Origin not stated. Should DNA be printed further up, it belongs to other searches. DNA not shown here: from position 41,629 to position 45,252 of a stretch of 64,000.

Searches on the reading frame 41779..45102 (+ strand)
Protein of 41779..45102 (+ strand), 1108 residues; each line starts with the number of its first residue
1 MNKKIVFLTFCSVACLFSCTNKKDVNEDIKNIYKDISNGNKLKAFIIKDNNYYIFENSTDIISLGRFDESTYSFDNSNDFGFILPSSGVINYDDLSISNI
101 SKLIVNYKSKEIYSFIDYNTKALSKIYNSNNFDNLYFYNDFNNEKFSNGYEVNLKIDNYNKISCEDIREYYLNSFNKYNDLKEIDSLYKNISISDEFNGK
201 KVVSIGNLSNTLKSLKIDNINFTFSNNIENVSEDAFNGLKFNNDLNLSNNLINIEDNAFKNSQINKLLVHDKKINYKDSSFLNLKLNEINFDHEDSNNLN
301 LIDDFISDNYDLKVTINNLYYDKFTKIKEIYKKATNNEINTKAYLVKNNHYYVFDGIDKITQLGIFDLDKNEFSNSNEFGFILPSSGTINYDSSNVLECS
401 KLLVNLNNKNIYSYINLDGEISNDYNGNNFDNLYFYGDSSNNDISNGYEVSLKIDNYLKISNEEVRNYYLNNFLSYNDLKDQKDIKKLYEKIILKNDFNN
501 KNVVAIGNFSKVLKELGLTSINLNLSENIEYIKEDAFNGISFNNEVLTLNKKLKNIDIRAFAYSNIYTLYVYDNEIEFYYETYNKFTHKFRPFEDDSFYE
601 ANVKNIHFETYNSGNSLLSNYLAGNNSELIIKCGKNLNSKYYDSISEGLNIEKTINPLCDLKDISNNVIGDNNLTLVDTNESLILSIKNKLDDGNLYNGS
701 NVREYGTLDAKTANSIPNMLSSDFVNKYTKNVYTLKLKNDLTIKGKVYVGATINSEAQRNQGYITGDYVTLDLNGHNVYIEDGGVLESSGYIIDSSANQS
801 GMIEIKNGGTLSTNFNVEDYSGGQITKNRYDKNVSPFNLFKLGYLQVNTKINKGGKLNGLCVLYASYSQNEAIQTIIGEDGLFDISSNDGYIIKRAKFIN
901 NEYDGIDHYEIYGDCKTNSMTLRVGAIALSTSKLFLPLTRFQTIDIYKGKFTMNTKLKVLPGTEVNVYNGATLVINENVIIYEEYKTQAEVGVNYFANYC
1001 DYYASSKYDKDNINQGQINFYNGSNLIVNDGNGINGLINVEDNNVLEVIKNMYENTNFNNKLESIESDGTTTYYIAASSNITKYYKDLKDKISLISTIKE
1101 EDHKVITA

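Call 16: find_encoding_contigs(protein=window:41779-45102:+, flank=10000, max_places=1)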
Protein window:41779-45102:+ (1108 aa): 5 contigs read that carry it; 1 place shown.
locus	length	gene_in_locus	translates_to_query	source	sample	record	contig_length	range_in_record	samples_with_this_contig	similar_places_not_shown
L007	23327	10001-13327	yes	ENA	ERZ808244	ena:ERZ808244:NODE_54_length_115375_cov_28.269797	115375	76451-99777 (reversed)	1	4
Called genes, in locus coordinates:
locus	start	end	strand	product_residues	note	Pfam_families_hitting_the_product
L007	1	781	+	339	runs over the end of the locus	PF00528:BPD_transp_1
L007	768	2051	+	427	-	PF00528:BPD_transp_1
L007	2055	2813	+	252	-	PF02463:SMC_N, PF00005:ABC_tran, PF13304:AAA_21 (weak)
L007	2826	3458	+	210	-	PF01895:PhoU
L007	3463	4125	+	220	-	PF00072:Response_reg, PF00486:Trans_reg_C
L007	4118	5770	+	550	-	PF00512:HisKA, PF02518:HATPase_c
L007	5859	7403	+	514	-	PF00860:Xan_ur_permease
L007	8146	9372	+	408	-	-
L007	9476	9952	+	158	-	-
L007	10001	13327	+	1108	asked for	PF13306:LRR_5 (faint)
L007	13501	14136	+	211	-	PF00702:Hydrolase, PF13419:HAD_2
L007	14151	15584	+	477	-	PF07690:MFS_1, PF13347:MFS_2, PF07690:MFS_1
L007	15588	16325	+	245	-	PF03009:GDPD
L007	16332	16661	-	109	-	-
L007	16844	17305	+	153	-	PF13240:Zn_Ribbon_1 (weak), PF13248:Zn_ribbon_3 (faint)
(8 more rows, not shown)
